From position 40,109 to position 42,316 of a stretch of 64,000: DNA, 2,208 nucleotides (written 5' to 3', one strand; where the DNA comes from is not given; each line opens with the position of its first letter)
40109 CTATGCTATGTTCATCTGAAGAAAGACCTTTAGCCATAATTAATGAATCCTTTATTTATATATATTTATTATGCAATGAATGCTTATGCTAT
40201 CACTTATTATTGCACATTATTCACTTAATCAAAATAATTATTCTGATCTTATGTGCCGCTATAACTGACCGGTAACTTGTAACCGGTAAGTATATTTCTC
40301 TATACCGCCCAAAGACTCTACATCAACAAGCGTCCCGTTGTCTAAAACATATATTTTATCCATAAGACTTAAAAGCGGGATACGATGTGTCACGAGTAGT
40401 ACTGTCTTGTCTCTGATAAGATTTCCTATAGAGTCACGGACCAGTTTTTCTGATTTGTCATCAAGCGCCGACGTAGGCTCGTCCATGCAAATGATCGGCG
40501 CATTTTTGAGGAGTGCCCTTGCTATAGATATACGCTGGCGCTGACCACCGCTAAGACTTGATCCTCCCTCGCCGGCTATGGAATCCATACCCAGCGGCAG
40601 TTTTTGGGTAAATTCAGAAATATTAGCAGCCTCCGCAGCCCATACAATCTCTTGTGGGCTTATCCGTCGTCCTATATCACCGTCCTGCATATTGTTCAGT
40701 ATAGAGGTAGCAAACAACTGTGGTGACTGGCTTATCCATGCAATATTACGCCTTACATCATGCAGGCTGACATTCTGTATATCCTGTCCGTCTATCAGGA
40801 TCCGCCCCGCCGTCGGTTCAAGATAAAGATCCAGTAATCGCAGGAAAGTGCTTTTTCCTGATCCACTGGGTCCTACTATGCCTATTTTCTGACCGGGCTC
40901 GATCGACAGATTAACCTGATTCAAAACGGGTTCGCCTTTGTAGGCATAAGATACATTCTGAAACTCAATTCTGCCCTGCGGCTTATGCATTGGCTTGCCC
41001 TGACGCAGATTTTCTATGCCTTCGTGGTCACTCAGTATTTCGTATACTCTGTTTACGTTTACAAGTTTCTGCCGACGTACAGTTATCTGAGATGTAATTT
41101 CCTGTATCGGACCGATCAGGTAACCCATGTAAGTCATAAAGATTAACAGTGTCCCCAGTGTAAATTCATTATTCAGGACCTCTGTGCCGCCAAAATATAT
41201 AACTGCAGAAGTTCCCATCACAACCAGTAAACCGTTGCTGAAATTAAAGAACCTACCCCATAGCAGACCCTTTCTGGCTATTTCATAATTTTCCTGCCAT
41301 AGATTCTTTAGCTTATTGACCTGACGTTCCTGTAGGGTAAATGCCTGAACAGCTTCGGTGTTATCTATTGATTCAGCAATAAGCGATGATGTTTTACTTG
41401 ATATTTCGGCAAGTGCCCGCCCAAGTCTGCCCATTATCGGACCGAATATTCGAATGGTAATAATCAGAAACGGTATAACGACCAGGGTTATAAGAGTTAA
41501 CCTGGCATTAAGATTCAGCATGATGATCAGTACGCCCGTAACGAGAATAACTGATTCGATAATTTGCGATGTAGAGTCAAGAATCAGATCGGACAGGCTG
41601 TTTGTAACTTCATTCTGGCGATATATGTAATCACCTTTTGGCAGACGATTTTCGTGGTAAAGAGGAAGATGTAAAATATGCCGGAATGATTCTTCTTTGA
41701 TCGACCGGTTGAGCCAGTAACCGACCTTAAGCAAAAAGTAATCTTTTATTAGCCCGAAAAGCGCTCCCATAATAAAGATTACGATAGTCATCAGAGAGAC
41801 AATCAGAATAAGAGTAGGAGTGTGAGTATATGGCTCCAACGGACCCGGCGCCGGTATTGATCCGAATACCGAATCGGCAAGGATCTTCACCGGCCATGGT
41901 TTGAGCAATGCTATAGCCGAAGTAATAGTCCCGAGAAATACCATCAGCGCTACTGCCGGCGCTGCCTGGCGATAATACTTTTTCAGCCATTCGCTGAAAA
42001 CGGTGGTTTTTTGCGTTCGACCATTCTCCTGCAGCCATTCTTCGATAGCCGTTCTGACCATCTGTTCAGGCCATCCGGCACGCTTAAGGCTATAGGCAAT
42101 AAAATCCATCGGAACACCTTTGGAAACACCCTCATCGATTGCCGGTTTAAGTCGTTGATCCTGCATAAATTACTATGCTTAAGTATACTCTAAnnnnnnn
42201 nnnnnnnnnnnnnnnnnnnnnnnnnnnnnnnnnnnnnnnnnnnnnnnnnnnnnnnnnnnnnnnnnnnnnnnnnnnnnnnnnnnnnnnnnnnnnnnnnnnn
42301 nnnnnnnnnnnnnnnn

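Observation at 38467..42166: ABC exporter with novel N-terminal domain followed by a signal-less, repeat-rich protein switched by a C6 tract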

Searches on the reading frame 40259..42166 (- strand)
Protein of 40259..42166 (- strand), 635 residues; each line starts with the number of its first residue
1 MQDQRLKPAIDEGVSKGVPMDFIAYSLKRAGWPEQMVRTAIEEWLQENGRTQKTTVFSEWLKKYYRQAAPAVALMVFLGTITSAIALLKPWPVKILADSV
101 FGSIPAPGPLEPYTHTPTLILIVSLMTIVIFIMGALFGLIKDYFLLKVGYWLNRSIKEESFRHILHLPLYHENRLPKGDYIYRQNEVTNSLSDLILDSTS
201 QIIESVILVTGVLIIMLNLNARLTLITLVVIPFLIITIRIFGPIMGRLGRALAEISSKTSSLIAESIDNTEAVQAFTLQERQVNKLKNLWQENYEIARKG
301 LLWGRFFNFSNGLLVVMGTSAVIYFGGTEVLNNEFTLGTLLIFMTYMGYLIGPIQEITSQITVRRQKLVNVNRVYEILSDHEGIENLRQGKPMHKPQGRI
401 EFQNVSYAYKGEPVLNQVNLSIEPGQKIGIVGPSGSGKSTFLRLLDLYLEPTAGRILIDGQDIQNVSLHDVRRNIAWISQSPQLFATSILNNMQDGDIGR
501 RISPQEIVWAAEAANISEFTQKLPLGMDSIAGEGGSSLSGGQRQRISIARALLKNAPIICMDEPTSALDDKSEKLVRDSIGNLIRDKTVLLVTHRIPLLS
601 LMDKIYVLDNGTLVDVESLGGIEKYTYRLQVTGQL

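Call 4: search_protein_families(library=pfam, proteins=[window:40259-42166:-], max_evalue=0.01)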
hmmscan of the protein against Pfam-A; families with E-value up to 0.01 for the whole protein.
window:40259-42166:- (635 aa): 6 families
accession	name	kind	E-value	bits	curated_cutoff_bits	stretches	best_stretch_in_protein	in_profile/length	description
PF00664.28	ABC_membrane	-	8.7e-40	137.6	28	1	73-353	2-273/274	ABC transporter transmembrane region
PF00005.33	ABC_tran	-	1.1e-34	120.4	25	1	415-566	1-137/137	ABC transporter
PF02463.25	SMC_N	-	1.2e-07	31.9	40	1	429-607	28-210/220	RecF/RecN/SMC N terminal domain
PF13304.12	AAA_21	-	1.5e-06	29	27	1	429-488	3-53/304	AAA domain, putative AbiEii toxin, Type IV TA system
PF09818.15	ABC_ATPase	-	0.0054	16.2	23.2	0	512-568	133-188/283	P-loop domain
PF13555.12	AAA_29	-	0.0077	16.4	27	0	420-442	17-39/61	P-loop containing region of AAA domain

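Call 9: find_encoding_contigs(protein=window:40259-42166:-, flank=10000, max_places=6)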
Protein window:40259-42166:- (635 aa): 1 contig read that carries it; 1 place shown.
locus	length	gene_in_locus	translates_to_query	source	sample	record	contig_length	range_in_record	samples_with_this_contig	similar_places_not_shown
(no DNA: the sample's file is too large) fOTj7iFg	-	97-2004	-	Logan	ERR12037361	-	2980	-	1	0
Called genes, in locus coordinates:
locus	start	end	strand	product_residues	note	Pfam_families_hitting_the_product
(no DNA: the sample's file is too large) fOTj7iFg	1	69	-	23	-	?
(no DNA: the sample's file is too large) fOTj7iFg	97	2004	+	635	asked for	PF00664:ABC_membrane, PF00005:ABC_tran, PF02463:SMC_N (weak), PF13304:AAA_21 (faint)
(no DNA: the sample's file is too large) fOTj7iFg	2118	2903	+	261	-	-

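Call 16: find_homologous_proteins(query=window:40259-42166:-, max_evalue=1e-30)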
Query window:40259-42166:- (635 aa): 4997 proteins with E <= 1e-30 among 8000 candidates; the best 120 are listed.
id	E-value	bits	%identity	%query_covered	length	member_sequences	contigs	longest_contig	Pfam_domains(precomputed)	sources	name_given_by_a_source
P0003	0.0e+0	1405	100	100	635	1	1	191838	PF00005.34,PF02463.26,PF13304.13,PF00664.29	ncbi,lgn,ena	-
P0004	0.0e+0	1263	88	100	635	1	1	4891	PF00005.34,PF02463.26,PF13304.13,PF00664.29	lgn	-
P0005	0.0e+0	1259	88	100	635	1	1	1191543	PF00005.34,PF02463.26,PF13304.13,PF00664.29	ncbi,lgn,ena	-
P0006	0.0e+0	1222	85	100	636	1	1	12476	PF00005.34,PF02463.26,PF13304.13,PF00664.29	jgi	jgi:ATP-binding cassette, subfamily B, bacterial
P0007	0.0e+0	1217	84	100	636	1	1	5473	PF00005.34,PF02463.26,PF13304.13,PF00664.29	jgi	jgi:ABC-type multidrug transport system fused ATPase/permease subunit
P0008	0.0e+0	1208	84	100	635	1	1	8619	PF00005.34,PF02463.26,PF13304.13,PF00664.29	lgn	-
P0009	0.0e+0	1148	80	99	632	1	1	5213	PF00005.34,PF02463.26,PF13304.13,PF00664.29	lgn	-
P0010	0.0e+0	1133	78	100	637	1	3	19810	PF00005.34,PF02463.26,PF13304.13,PF00664.29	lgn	-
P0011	0.0e+0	1132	78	100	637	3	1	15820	PF00005.34,PF02463.26,PF13304.13,PF00664.29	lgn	-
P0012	0.0e+0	1127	77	100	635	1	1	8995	PF00005.34,PF02463.26,PF13304.13,PF00664.29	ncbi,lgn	-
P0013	0.0e+0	1126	77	99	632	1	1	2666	PF00005.34,PF02463.26,PF13304.13,PF00664.29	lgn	-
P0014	0.0e+0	1124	77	100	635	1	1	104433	PF00005.34,PF02463.26,PF13304.13,PF00664.29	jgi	jgi:ATP-binding cassette subfamily B protein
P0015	0.0e+0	1123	77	100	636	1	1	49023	PF00005.34,PF02463.26,PF13304.13,PF00664.29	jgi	jgi:ABC-type multidrug transport system fused ATPase/permease subunit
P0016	0.0e+0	1120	76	100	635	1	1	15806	PF00005.34,PF02463.26,PF13304.13,PF00664.29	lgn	-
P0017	0.0e+0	1118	77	100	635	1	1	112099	PF00005.34,PF02463.26,PF13304.13,PF00664.29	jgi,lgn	jgi:ABC-type multidrug transport system fused ATPase/permease subunit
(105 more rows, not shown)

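Call 18: find_related_loci(query=window:40259-42166:-, collection=genome_contigs, flank=5000)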
Query window:40259-42166:- (635 aa) in genome_contigs; peptide patterns used: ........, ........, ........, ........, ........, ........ (x = any residue, [..] = any of these).
117 stretches matched a pattern; 61 encode a relative of the query (tblastn E <= 1e-3); 61 distinct loci.
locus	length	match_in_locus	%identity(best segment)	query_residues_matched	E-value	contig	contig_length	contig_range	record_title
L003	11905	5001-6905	88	1-635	0e+0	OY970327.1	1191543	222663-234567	MAG: Candidatus Saccharimonadia bacterium isolate MFD01275.bin.c.7 genome assembly, chromosome: 1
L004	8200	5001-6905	77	1-635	0e+0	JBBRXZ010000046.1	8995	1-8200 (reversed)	MAG: Candidatus Saccharimonadales bacterium isolate La5_maxbin2.247 La5_maxbin2.247_K_836787_L_8995_cov_23.9636, whole g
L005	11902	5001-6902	76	2-635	0e+0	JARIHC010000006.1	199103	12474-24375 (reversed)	MAG: Candidatus Saccharibacteria bacterium isolate CullarsAll.DT.06 k141_902944, whole genome shotgun sequence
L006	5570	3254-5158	76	1-635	0e+0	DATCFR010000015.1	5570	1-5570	MAG TPA_asm: Candidatus Saccharimonadales bacterium isolate SMAG_U7785 k141_233419, whole genome shotgun sequence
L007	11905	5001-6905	75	1-635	0e+0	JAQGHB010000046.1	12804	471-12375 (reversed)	MAG: Candidatus Saccharibacteria bacterium isolate RYN_422 scaffold_1714477, whole genome shotgun sequence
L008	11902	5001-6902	76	2-635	0e+0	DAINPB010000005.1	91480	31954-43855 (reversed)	MAG TPA_asm: Candidatus Saccharibacteria bacterium isolate CTOTU10859 NODE_21_length_91480_cov_6.160973, whole genome sh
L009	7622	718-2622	75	1-635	0e+0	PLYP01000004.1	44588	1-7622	MAG: Candidatus Saccharibacteria bacterium isolate palsa_1333 73.20120700_P3D.261_contig_59471, whole genome shotgun seq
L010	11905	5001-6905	76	1-635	0e+0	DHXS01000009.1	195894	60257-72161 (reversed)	MAG TPA_asm: Candidatus Saccharibacteria bacterium UBA5150 UBA5150_contig_2840, whole genome shotgun sequence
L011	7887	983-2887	74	1-635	0e+0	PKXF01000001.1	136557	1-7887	MAG: Candidatus Saccharibacteria bacterium isolate palsa_1325 73.20120500_P26.46_contig_1698, whole genome shotgun seque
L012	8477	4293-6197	72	1-635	0e+0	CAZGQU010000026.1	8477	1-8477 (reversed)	MAG TPA_asm: uncultured Candidatus Saccharibacteria bacterium isolate SRP144015_co1_132 genome assembly, contig: NODE_37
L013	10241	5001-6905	73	1-635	0e+0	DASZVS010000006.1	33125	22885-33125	MAG TPA_asm: Candidatus Saccharimonadales bacterium isolate SMAG_U6137 k141_460567, whole genome shotgun sequence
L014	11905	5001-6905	64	1-635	0e+0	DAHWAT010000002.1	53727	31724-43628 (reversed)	MAG TPA_asm: Candidatus Saccharibacteria bacterium isolate clean838 NODE_2_length_53727_cov_5.866170, whole genome shotg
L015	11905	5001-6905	67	1-635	0e+0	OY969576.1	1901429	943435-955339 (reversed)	MAG: uncultured bacterium isolate MFD04463.bin.1.146 genome assembly, chromosome: 1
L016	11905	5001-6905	64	1-635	0e+0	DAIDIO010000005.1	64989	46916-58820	MAG TPA_asm: Candidatus Saccharibacteria bacterium isolate clean364 NODE_5_length_64989_cov_7.350228, whole genome shotg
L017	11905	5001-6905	64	1-635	0e+0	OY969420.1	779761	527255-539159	MAG: uncultured bacterium isolate MFD09495.bin.3.99 genome assembly, chromosome: 1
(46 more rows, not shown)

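Call 26: search_protein_families(library=pfam, proteins=[L005:7027-8586:+, L007:6993-8123:+, L008:7073-8659:+, L010:6998-8677:+, L011:3087-4730:+, L012:6274-7548:+, L013:7027-8172:+, L003:7024-8535:+, L015:8305-10971:+, L017:7034-7876:+], max_evalue=0.01)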
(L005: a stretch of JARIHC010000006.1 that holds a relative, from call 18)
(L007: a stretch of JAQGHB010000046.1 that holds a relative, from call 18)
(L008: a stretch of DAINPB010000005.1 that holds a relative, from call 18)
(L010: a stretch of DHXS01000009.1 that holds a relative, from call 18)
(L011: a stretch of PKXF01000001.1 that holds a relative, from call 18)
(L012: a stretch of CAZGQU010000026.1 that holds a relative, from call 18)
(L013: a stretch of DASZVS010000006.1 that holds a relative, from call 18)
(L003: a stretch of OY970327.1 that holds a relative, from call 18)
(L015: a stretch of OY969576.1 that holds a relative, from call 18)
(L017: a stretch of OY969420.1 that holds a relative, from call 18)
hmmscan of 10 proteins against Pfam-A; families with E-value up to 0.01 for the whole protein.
L005:7027-8586:+ (519 aa): 2 families
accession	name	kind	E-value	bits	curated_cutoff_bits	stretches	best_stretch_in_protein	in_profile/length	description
PF01476.26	LysM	-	4.4e-27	94.2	20.9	2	198-240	1-41/43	LysM domain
PF23577.1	LysM_RLK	-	7.6e-05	23.1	27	0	289-316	6-33/44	LysM domain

L007:6993-8123:+ (376 aa): 1 family
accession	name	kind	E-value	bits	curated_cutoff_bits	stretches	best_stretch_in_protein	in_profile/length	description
PF01476.26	LysM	-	6.6e-09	36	20.9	1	274-317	1-42/43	LysM domain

L008:7073-8659:+ (528 aa): 1 family
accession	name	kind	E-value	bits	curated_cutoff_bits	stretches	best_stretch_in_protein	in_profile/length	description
PF01476.26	LysM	-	5.8e-10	39.4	20.9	1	290-332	1-41/43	LysM domain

L010:6998-8677:+ (559 aa): 1 family
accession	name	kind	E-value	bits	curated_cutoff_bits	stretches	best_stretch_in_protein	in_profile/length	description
PF01476.26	LysM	-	5.5e-12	45.9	20.9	1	232-274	1-41/43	LysM domain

L011:3087-4730:+ (547 aa): 4 families
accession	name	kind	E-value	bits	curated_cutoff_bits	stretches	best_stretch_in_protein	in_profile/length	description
PF01476.26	LysM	-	9.9e-25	86.7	20.9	2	393-435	1-41/43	LysM domain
PF23577.1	LysM_RLK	-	0.00041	20.8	27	0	392-422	2-32/44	LysM domain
PF04799.18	Fzo_mitofusin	-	0.0044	16.9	27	1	160-243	76-156/161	fzo-like conserved region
PF23473.1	LysM3_LYK4_5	-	0.0068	16.9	29.3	0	392-420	4-32/48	LYK4/5 LysM3 domain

L012:6274-7548:+ (424 aa): 2 families
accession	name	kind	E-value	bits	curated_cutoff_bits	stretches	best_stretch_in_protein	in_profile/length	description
PF01476.26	LysM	-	1.9e-12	47.4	20.9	1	311-353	1-41/43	LysM domain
PF17830.6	STI1-HOP_DP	-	0.0022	18.3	29.1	0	82-105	9-32/55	STI1/HOP, DP domain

L013:7027-8172:+ (381 aa): 1 family
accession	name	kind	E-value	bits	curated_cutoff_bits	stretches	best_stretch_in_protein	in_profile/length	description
PF01476.26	LysM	-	5.4e-14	52.3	20.9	1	253-296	1-42/43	LysM domain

L003:7024-8535:+ (503 aa): 1 family
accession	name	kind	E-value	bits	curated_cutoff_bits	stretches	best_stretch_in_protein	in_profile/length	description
PF19630.5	DUF6134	-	0.0088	16.6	27.9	0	75-96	44-65/184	Domain of unknown function (DUF6134)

L015:8305-10971:+ (889 aa): 0 families

L017:7034-7876:+ (281 aa): 0 families

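Call 33: search_solved_structures(query=window:40259-42166:-, max_evalue=1e-20)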
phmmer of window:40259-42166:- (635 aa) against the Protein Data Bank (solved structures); distinct sequences matched with E-value up to 1e-20: 344 (the best 60 are shown).
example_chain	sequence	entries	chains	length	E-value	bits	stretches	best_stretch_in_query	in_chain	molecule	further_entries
9oe1_A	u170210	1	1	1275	1.7e-117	396.5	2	186-616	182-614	ATP-binding cassette, sub-family B (MDR/TAP), member 4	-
9ody_A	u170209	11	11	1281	1.7e-117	396.5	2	186-616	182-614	ATP-binding cassette, sub-family B (MDR/TAP), member 4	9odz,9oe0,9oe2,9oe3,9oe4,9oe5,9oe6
9nfi_A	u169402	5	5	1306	5.5e-114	384.9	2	213-615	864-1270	Permeability Glycoprotein (P-gp)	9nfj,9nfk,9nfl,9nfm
36cg_U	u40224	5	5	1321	7.9e-113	381.1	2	156-615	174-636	Bile salt export pump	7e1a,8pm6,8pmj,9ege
7dv5_U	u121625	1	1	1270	1.1e-112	380.7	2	156-615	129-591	Bile salt export pump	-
8pmd_A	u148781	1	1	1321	2e-112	379.7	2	156-615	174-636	Bile salt export pump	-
9n1y_A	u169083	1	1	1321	2.8e-112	379.3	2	156-615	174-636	Bile salt export pump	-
6ujs_A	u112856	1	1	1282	1.3e-111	377.1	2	94-613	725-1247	ATP-dependent translocase ABCB1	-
6ujw_A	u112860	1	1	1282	2.7e-111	376.1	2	156-615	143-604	ATP-dependent translocase ABCB1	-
6ujr_A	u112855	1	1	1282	4.6e-111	375.3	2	156-615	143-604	ATP-dependent translocase ABCB1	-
6ujt_A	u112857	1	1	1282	5.1e-111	375.1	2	156-615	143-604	ATP-dependent translocase ABCB1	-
7zka_A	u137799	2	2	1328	5.3e-111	375.1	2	98-613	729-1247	ATP-dependent translocase ABCB1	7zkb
4m1m_A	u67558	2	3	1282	6.2e-111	374.9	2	156-615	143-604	Multidrug resistance protein 1A | ATP-dependent translocase ABCB1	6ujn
4lsg_A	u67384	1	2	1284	6.2e-111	374.8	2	156-615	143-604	Multidrug resistance protein 1A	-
3g5u_A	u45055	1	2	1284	6.2e-111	374.8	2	156-615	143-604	Multidrug resistance protein 1a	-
2hyd_A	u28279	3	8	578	4.4e-75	256.4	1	73-616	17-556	ABC transporter homolog | Multidrug export ATP-binding/permease protein SAV1866 | CYSTIC FIBROSIS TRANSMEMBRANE CONDUCTANCE REGULATOR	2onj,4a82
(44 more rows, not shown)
